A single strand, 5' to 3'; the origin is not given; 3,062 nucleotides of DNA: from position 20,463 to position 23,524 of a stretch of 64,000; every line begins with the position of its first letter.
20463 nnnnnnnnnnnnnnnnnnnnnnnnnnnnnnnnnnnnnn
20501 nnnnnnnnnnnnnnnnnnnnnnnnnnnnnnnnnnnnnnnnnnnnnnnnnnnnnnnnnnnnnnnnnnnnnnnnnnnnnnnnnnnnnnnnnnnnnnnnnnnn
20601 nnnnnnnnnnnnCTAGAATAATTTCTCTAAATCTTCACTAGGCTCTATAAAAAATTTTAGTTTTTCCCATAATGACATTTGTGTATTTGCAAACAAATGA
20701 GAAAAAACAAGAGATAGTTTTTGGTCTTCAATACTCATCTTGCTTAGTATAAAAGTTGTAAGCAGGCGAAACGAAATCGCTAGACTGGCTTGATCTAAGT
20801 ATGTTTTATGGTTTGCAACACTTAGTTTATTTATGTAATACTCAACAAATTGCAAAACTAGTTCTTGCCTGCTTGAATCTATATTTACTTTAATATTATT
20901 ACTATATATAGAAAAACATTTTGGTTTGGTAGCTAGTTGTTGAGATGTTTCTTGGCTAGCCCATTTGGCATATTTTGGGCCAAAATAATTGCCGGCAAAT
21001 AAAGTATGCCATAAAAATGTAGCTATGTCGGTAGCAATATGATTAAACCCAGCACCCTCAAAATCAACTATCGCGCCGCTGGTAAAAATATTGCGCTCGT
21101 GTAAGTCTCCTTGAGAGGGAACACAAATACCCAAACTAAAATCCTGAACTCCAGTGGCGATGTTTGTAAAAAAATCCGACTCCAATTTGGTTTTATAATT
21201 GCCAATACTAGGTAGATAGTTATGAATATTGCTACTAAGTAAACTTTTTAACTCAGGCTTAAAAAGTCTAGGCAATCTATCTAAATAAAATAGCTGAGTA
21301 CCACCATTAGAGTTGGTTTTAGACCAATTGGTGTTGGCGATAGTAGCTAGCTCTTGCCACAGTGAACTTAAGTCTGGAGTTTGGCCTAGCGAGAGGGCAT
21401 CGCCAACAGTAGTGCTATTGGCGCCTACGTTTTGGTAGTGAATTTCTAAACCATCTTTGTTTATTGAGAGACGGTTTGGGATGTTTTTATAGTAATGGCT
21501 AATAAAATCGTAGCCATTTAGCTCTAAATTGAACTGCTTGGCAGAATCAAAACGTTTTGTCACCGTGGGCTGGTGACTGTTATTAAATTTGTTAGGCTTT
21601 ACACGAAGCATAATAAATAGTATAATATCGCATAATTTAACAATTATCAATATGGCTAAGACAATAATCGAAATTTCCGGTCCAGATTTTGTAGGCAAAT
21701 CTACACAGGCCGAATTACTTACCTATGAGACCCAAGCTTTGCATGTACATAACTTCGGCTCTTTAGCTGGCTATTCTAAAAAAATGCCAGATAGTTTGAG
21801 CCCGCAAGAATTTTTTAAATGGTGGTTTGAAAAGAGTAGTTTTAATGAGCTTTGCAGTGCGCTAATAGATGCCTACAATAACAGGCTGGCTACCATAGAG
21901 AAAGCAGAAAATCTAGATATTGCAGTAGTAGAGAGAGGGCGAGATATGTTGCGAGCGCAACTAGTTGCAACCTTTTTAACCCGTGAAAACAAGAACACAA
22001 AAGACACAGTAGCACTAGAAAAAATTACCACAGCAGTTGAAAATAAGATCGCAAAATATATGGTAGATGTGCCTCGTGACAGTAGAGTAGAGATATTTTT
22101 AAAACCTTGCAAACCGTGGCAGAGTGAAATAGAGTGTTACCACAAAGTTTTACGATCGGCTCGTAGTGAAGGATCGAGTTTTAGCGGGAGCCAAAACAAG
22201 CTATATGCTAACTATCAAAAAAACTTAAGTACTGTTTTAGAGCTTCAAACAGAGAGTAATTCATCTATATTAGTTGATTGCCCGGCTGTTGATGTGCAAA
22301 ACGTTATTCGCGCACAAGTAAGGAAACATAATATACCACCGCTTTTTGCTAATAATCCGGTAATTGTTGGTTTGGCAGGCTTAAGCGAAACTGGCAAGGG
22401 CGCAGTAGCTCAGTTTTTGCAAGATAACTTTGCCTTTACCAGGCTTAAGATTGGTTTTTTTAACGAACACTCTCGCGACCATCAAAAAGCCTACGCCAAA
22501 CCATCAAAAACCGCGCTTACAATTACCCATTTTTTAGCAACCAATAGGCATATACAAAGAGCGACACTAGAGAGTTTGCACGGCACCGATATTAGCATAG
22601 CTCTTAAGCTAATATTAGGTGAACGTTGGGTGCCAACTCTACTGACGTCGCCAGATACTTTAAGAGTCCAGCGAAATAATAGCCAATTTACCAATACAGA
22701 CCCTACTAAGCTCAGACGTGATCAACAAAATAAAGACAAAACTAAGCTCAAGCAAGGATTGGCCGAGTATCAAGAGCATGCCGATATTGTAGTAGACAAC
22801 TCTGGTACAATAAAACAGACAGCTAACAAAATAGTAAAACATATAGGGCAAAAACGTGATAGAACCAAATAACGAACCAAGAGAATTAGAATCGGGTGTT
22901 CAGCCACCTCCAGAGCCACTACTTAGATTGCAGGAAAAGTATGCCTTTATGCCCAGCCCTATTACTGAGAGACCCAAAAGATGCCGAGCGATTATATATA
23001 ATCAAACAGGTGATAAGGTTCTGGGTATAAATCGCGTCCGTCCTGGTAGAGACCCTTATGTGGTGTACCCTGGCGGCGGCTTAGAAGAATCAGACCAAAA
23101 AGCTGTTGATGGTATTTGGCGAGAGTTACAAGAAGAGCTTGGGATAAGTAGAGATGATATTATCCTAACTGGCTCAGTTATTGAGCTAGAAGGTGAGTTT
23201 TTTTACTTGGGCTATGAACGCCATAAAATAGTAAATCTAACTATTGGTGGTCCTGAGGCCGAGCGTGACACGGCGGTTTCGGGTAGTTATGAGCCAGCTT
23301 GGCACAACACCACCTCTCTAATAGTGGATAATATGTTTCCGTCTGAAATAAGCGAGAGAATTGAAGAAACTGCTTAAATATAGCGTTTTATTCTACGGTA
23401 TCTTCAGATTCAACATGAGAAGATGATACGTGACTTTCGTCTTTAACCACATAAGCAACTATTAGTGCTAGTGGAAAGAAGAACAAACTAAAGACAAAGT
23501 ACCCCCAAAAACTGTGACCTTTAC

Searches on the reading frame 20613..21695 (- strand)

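Call 3: search_protein_families(library=pfam, proteins=[window:20613-21695:-], max_evalue=0.1)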
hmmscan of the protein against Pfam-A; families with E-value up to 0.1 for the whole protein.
window:20613-21695:- (360 aa): 2 families
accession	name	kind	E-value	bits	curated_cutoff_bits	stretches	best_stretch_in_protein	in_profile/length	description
PF01636.29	APH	-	0.0074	16.5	23.2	1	196-230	173-212/239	Phosphotransferase enzyme family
PF01633.27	Choline_kinase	-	0.018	14.8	29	0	196-231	167-207/300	Choline/ethanolamine kinase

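Call 68: search_protein_families(library=ncbifam, proteins=[window:20613-21695:-], max_evalue=0.01)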
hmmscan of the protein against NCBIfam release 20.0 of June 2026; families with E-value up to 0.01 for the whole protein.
window:20613-21695:- (360 aa): 0 families

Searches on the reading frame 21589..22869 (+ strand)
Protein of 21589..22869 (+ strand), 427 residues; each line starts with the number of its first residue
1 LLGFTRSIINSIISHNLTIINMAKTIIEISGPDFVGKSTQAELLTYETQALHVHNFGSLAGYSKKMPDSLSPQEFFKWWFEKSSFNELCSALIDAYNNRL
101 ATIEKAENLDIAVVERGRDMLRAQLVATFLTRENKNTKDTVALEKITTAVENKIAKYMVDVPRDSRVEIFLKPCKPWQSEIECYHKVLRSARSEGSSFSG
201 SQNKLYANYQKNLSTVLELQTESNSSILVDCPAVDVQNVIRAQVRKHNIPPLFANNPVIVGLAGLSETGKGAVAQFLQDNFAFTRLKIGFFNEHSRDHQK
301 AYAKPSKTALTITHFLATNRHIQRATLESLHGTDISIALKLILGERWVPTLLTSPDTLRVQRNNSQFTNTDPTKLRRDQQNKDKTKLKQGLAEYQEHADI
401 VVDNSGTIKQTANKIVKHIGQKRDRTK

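Call 3: search_protein_families(library=pfam, proteins=[window:21589-22869:+], max_evalue=0.1)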
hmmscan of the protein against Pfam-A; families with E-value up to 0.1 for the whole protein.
window:21589-22869:+ (427 aa): 2 families
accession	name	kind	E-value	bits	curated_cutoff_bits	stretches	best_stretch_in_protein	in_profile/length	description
PF13238.12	AAA_18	-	0.017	16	29.4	0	260-315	1-44/128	AAA domain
PF22952.2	KH_11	-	0.051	14.3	24.6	0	295-339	7-49/85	Eukaryotic type KH-domain (KH-domain type I)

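Call 67: search_protein_families(library=padloc, proteins=[window:21589-22869:+], max_evalue=0.01)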
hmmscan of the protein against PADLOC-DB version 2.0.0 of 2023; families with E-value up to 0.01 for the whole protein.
window:21589-22869:+ (427 aa): 0 families

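Call 68: search_protein_families(library=ncbifam, proteins=[window:21589-22869:+], max_evalue=0.01)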
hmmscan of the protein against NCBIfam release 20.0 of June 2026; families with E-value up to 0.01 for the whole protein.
window:21589-22869:+ (427 aa): 1 family
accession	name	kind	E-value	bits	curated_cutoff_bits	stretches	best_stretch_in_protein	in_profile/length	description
NF006085.0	PRK08233.1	equivalog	0.00062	19.6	198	0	255-292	3-38/184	hypothetical protein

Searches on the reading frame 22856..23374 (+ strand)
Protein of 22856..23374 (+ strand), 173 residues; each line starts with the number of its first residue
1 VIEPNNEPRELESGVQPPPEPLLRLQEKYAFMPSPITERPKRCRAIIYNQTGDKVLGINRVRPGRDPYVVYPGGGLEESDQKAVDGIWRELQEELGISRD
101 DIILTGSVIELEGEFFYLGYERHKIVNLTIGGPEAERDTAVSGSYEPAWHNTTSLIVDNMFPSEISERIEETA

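Call 3: search_protein_families(library=pfam, proteins=[window:22856-23374:+], max_evalue=0.1)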
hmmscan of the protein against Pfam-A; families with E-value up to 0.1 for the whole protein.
window:22856-23374:+ (173 aa): 2 families
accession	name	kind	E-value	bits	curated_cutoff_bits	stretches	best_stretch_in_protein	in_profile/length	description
PF00293.34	NUDIX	-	3.7e-07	30.7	21.1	1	44-117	7-78/134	NUDIX domain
PF22327.2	Nudt16-like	-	0.0049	17.3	27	1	66-102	32-68/161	U8 snoRNA-decapping enzyme-like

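Call 4: search_protein_families(library=ncbifam, proteins=[window:22856-23374:+], max_evalue=0.1)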
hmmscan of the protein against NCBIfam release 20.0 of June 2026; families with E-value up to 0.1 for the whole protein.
window:22856-23374:+ (173 aa): 10 families
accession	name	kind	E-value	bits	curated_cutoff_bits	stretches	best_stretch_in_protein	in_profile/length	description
NF001937.0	PRK00714.1-4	equivalog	0.00018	21.2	139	1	46-106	13-69/161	RNA pyrophosphohydrolase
NF003791.0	PRK05379.2-3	equivalog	0.002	17.4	409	1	49-110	210-269/340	bifunctional nicotinamide-nucleotide adenylyltransferase/Nudix hydroxylase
NF006530.0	PRK08999.1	equivalog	0.003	16.6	245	1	70-100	36-65/315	Nudix family hydrolase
NF007980.0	PRK10707.1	equivalog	0.012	15.2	134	1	69-112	62-105/192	CoA pyrophosphatase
NF001934.0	PRK00714.1-1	equivalog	0.016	14.7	241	1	69-104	33-67/176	RNA pyrophosphohydrolase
NF040802.1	Fos_BSH_FosY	exception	0.028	14.7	305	1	83-130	41-90/140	fosfomycin resistance bacillithiol transferase FosY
TIGR00586.1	mutt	equivalog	0.031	14.3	97.9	1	69-101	34-65/129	8-oxo-dGTP diphosphatase MutT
NF008044.0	PRK10776.1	equivalog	0.036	14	148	1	70-102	34-65/130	8-oxo-dGTP diphosphatase MutT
NF003787.0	PRK05379.1-4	equivalog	0.038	13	449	1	49-109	216-274/346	bifunctional nicotinamide-nucleotide adenylyltransferase/Nudix hydroxylase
NF001936.0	PRK00714.1-3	equivalog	0.05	13.5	118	1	71-103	39-70/155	RNA pyrophosphohydrolase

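Call 67: search_protein_families(library=padloc, proteins=[window:22856-23374:+], max_evalue=0.01)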
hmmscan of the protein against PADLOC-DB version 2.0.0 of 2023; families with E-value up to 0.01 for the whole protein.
window:22856-23374:+ (173 aa): 1 family
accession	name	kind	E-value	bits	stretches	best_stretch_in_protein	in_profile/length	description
PDLC04899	PDC-S07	-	0.0049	14.5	1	45-98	12-63/135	-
